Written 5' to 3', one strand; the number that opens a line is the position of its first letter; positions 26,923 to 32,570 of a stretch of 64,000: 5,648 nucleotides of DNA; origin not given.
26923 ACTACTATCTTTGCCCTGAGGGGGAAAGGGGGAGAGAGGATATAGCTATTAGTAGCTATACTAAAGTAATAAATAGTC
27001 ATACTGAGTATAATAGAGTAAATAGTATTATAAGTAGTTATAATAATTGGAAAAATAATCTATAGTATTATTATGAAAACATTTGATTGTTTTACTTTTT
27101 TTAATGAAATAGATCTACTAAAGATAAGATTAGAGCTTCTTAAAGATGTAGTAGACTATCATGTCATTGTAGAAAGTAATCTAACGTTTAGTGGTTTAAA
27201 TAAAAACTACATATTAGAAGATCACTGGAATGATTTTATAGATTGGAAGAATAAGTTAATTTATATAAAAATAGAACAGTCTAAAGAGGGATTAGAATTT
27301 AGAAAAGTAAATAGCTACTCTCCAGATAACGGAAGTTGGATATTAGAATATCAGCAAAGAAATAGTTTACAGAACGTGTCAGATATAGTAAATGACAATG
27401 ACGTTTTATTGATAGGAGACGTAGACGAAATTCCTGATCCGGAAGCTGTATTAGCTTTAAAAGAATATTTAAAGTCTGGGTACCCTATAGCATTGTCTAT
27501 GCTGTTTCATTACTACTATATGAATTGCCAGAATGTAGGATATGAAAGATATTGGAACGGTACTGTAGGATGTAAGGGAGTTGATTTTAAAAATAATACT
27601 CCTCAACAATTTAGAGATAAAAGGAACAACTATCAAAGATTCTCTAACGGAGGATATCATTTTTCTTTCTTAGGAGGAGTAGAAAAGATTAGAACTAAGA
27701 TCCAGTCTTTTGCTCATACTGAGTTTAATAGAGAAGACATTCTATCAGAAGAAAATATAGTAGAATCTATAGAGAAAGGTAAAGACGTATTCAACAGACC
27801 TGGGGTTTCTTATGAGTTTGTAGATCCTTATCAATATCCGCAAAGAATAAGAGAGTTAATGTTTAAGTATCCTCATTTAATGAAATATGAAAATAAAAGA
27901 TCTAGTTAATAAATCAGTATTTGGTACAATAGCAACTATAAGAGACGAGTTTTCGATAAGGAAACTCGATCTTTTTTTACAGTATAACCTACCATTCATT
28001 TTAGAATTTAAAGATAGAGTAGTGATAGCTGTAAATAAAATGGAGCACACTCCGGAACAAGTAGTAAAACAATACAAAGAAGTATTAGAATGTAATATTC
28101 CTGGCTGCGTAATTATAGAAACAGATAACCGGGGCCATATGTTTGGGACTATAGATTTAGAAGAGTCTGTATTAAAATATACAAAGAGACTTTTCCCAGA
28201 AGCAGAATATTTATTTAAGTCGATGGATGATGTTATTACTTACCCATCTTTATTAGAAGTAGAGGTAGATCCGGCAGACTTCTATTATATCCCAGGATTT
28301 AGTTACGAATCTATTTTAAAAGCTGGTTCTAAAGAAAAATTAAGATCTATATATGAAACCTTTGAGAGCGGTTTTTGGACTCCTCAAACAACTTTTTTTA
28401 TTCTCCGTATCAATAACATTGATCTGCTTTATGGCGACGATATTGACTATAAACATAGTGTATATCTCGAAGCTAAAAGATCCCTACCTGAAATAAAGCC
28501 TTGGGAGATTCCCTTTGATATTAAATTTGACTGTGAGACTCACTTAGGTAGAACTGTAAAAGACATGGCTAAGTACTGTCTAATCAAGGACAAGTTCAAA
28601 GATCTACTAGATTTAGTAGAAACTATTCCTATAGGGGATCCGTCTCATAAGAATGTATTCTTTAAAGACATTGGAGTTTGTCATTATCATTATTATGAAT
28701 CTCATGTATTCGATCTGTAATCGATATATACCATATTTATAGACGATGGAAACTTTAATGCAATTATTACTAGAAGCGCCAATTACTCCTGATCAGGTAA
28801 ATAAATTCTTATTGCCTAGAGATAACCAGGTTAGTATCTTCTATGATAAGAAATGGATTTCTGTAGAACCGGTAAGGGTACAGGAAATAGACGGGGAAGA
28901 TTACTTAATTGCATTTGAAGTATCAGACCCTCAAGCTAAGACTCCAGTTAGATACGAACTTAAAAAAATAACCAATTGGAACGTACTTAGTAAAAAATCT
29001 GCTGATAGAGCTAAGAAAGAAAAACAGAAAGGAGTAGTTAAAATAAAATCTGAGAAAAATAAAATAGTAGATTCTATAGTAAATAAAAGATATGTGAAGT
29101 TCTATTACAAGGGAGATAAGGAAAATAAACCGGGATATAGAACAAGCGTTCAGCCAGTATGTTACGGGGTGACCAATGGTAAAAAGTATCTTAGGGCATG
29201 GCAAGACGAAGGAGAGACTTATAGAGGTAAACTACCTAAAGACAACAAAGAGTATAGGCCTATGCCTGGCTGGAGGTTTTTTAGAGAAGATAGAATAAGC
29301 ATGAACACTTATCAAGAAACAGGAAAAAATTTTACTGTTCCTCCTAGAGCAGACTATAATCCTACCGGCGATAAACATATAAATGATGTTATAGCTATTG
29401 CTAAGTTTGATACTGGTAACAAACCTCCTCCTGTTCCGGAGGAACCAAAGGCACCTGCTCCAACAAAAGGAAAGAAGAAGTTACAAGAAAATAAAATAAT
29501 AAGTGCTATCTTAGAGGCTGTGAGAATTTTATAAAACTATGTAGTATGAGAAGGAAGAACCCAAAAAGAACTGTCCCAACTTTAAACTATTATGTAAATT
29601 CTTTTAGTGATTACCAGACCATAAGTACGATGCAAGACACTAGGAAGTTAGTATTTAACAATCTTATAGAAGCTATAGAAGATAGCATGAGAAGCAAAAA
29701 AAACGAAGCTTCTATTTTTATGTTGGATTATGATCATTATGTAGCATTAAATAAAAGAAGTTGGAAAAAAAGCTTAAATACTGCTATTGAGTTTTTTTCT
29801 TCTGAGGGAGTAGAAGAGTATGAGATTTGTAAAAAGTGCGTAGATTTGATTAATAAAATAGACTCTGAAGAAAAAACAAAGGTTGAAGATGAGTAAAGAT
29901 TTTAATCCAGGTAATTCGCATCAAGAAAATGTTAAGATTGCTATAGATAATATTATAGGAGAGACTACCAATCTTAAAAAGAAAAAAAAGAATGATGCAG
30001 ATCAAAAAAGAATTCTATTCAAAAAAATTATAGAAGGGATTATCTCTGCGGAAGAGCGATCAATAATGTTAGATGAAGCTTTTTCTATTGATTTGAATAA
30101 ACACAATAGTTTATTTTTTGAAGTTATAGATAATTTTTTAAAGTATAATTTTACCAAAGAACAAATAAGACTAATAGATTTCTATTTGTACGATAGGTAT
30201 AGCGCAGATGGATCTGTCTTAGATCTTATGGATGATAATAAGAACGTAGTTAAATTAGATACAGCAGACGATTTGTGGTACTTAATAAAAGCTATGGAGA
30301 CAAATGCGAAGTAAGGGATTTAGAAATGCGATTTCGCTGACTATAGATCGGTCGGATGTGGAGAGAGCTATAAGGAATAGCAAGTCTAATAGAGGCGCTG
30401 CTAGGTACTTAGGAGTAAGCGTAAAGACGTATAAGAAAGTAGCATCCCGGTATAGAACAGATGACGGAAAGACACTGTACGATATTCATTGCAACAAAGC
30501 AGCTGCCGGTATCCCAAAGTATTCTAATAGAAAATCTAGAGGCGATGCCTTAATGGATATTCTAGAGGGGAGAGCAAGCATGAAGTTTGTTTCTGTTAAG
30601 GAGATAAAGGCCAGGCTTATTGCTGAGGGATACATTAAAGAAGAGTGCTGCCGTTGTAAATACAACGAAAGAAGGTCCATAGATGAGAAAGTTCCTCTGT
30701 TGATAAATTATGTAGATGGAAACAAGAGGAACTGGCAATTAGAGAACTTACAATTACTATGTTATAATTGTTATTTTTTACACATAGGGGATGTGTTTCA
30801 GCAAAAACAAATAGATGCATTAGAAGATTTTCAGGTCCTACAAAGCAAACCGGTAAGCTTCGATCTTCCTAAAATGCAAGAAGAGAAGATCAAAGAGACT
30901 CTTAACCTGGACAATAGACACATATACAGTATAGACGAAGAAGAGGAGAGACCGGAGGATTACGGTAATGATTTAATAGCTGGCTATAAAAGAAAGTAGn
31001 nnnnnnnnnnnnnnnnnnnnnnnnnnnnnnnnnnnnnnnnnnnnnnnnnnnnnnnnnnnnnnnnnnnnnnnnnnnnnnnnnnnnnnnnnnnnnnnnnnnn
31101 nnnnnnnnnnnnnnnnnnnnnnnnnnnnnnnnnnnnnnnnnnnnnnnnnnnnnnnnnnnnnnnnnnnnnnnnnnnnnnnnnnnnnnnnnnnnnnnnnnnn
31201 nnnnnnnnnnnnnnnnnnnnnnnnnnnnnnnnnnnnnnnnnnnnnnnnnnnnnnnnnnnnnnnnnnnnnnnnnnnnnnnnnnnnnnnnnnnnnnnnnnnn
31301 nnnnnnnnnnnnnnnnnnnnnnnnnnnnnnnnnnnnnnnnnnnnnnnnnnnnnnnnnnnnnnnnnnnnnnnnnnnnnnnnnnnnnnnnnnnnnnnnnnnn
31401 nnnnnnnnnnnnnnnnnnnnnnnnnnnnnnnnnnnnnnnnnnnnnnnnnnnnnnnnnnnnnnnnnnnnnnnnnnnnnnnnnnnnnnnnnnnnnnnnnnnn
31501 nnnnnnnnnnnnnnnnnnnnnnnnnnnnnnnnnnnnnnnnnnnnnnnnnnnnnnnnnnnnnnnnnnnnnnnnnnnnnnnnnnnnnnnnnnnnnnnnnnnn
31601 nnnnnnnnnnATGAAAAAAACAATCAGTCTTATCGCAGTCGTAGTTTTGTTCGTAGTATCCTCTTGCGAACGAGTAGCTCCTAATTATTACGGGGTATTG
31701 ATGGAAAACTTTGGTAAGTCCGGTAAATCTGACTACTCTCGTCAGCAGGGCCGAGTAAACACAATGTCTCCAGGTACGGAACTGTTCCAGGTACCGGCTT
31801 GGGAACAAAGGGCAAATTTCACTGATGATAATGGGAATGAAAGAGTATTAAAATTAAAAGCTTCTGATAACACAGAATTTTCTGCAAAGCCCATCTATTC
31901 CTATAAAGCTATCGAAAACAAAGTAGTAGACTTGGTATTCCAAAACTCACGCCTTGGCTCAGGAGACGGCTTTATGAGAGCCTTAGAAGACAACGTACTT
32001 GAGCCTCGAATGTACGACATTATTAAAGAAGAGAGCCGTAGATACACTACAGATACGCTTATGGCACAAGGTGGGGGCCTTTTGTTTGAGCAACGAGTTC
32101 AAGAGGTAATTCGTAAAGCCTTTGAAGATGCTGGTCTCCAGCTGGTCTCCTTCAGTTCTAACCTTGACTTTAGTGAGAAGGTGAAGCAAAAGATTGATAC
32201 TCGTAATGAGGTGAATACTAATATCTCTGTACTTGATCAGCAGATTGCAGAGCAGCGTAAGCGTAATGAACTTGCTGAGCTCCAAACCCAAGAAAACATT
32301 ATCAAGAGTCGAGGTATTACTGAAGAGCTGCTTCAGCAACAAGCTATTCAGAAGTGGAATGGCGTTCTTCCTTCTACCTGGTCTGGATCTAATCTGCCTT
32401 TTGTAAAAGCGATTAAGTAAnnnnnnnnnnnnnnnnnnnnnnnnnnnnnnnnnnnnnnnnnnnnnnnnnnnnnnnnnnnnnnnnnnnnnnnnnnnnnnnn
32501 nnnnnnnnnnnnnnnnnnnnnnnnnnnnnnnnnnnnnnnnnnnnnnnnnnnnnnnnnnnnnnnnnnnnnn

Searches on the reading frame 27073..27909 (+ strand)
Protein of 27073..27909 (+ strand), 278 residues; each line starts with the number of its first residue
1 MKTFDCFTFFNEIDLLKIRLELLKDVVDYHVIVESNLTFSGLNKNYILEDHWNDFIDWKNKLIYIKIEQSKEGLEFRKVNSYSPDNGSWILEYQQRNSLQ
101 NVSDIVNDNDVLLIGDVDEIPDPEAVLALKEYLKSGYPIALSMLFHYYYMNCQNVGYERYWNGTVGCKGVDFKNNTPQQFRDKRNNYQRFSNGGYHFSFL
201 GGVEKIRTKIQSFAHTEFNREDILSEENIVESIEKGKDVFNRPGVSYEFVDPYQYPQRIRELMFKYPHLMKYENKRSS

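Call 3: search_protein_families(library=pfam, proteins=[window:27073-27909:+], max_evalue=0.01)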
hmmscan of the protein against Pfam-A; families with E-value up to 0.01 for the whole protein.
window:27073-27909:+ (278 aa): 1 family
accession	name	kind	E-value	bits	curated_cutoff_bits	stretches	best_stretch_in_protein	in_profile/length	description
PF04724.18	Glyco_transf_17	-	4.1e-30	105.5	26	1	2-249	74-307/348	Glycosyltransferase family 17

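Call 8: search_protein_families(library=phrogs, proteins=[window:27073-27909:+], max_evalue=0.001)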
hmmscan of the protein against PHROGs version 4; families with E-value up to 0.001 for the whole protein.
window:27073-27909:+ (278 aa): 0 families

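Call 81: search_solved_structures(query=window:27073-27906:+, max_evalue=0.1)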
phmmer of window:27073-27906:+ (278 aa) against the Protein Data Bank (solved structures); distinct sequences matched with E-value up to 0.1: 1.
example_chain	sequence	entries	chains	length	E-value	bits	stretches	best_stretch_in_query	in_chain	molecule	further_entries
7on6_A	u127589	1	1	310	3.3e-05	26.4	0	77-125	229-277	SAKe6AE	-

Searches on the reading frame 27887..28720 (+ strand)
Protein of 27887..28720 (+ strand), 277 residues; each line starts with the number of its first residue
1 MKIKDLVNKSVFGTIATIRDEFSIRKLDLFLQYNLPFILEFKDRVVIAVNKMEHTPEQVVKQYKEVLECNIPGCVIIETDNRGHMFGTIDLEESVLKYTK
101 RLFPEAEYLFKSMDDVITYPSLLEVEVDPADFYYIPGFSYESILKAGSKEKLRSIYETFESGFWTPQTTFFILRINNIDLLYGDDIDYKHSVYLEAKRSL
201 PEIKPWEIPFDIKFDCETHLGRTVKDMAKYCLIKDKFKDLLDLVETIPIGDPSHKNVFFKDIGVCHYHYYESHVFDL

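Call 4: search_protein_families(library=pfam, proteins=[window:27887-28720:+], max_evalue=0.01)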
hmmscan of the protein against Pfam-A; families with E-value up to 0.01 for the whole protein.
window:27887-28720:+ (277 aa): 0 families

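Call 8: search_protein_families(library=phrogs, proteins=[window:27887-28720:+], max_evalue=0.001)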
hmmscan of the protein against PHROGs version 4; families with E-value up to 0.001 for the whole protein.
window:27887-28720:+ (277 aa): 0 families

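Call 22: search_protein_families(library=ncbifam, proteins=[window:27887-28720:+], max_evalue=0.001)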
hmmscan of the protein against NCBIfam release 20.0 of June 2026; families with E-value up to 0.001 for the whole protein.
window:27887-28720:+ (277 aa): 0 families

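Call 46: find_homologous_proteins(query=window:27887-28717:+, max_evalue=0.001)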
Query window:27887-28717:+ (277 aa): 140 proteins with E <= 0.001 among 596 candidates; the best 120 are listed.
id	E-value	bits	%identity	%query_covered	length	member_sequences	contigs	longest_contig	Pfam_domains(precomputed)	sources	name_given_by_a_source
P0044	1.5e-176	604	94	100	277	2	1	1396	-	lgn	-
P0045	4.4e-171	586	90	100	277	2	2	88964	-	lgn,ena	-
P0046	1.7e-166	571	89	100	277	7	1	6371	-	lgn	-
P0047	2.8e-141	488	74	100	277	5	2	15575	-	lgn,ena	-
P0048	2.8e-122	426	68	100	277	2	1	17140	-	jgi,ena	-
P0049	7.6e-122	424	69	100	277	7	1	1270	-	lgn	-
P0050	3.4e-118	412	64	100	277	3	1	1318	-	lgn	-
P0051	3.6e-118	412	65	100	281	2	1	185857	-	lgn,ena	-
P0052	6.5e-117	408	65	100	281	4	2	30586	-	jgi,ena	-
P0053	1.1e-116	407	66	100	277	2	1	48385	-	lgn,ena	-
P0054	1.1e-115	404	65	100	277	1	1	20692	-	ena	-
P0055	1.5e-115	403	65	100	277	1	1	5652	-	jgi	jgi:hypothetical protein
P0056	2.7e-115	403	65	100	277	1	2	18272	-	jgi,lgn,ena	jgi:hypothetical protein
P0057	2.2e-113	396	64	100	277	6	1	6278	-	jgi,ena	-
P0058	4.6e-110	385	65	97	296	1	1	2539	-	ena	-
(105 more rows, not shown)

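Call 51: search_solved_structures(query=A4, max_evalue=1)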
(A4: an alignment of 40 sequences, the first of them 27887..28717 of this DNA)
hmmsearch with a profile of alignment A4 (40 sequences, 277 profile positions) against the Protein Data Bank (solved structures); distinct sequences matched with E-value up to 1: 2.
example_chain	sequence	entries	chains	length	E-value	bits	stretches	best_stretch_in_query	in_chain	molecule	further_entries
7ane_U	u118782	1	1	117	0.8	12.3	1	68-106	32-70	bL33m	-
7aih_U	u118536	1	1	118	0.81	12.3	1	68-106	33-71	bL33m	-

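Call 62: predict_structure(alignment_id=A4)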
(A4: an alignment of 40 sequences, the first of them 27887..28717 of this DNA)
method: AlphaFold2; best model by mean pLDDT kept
length: 277 residues; sequences in the alignment: 40
mean_pLDDT: 93.0   pTM: 0.91
mean pLDDT of the five models: 93.0, 92.2, 91.8, 91.4, 90.5
residues with pLDDT >= 90: 223; 70-90: 48; 50-70: 5; < 50: 1
segments of 3 or more residues with pLDDT < 50: none
pLDDT, mean of each block of 10 residues (from residue 1): 98 98 94 97 98 97 98 97 93 98 98 96 97 93 90 72 81 97 95 95 91 90 93 92 90 86 91 89
secondary structure, 60 per line:
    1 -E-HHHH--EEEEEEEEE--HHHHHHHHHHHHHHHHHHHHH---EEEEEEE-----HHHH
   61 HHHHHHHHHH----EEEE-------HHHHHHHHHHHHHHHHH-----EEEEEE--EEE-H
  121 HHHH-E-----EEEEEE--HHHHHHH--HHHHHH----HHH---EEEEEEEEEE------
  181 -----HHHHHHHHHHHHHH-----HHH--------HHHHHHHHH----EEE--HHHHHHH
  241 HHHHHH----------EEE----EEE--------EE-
elements in order: H4-7 E10-18 H21-41 E45-51 H57-70 E75-78 H86-102 E108-113 E116-118 H120-124 E132-137 H140-146 H149-154 E165-174 H186-199 H216-224 E229-231 H234-246 E257-259 E264-266

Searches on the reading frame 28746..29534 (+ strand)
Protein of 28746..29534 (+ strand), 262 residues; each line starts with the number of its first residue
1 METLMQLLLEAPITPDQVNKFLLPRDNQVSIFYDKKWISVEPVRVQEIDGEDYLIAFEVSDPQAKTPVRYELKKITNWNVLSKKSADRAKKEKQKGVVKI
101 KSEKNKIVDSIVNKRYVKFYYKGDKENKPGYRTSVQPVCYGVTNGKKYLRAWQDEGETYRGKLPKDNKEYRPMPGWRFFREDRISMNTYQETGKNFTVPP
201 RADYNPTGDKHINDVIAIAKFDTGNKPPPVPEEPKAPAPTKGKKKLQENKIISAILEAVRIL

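Call 4: search_protein_families(library=pfam, proteins=[window:28746-29534:+], max_evalue=0.01)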
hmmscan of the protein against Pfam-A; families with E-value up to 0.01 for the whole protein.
window:28746-29534:+ (262 aa): 1 family
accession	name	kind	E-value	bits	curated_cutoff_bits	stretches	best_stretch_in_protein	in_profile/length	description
PF13280.12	WYL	-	3.9e-07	30.4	21.8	1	106-160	5-58/70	WYL domain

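Call 79: search_protein_families(library=phrogs, proteins=[window:28746-29534:+], max_evalue=0.01)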
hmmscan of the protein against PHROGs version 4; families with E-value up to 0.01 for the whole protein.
window:28746-29534:+ (262 aa): 1 family
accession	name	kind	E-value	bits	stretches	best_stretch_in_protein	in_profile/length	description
phrog_13105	-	unknown function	0.0045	17.6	0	105-154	150-197/239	-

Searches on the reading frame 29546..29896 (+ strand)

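Call 4: search_protein_families(library=pfam, proteins=[window:29546-29896:+], max_evalue=0.01)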
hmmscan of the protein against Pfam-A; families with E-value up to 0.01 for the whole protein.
window:29546-29896:+ (116 aa): 1 family
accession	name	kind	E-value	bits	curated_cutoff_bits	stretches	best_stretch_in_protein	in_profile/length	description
PF05509.17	TraY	-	0.006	17.1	21.3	0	38-57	11-30/49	TraY domain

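Call 79: search_protein_families(library=phrogs, proteins=[window:29546-29896:+], max_evalue=0.01)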
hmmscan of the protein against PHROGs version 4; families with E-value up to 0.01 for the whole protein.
window:29546-29896:+ (116 aa): 1 family
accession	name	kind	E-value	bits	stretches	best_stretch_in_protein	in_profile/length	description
phrog_15194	-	unknown function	0.0084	17.3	0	17-95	9-94/99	-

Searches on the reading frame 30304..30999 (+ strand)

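Call 4: search_protein_families(library=pfam, proteins=[window:30304-30999:+], max_evalue=0.01)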
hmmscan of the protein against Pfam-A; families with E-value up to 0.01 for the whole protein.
window:30304-30999:+ (231 aa): 0 families

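Call 79: search_protein_families(library=phrogs, proteins=[window:30304-30999:+], max_evalue=0.01)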
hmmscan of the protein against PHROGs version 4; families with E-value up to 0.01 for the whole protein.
window:30304-30999:+ (231 aa): 3 families
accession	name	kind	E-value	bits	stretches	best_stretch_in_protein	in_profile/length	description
phrog_14736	-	DNA, RNA and nucleotide metabolism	1.1e-09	39.3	1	96-172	16-88/202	HNH endonuclease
phrog_10822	-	DNA, RNA and nucleotide metabolism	2.5e-09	38.1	1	15-156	9-143/245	HNH endonuclease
phrog_1571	-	DNA, RNA and nucleotide metabolism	0.004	18.1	1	113-190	46-122/128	HNH endonuclease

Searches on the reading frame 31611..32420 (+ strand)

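Call 12: search_protein_families(library=pfam, proteins=[window:31611-32420:+], max_evalue=0.001)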
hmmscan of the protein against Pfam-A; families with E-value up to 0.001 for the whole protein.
window:31611-32420:+ (269 aa): 0 families

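Call 79: search_protein_families(library=phrogs, proteins=[window:31611-32420:+], max_evalue=0.01)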
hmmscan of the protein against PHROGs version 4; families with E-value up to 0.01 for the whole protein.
window:31611-32420:+ (269 aa): 1 family
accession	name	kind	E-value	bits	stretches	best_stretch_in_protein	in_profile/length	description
phrog_200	-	other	3.5e-28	99.8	1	1-265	81-357/379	lipoprotein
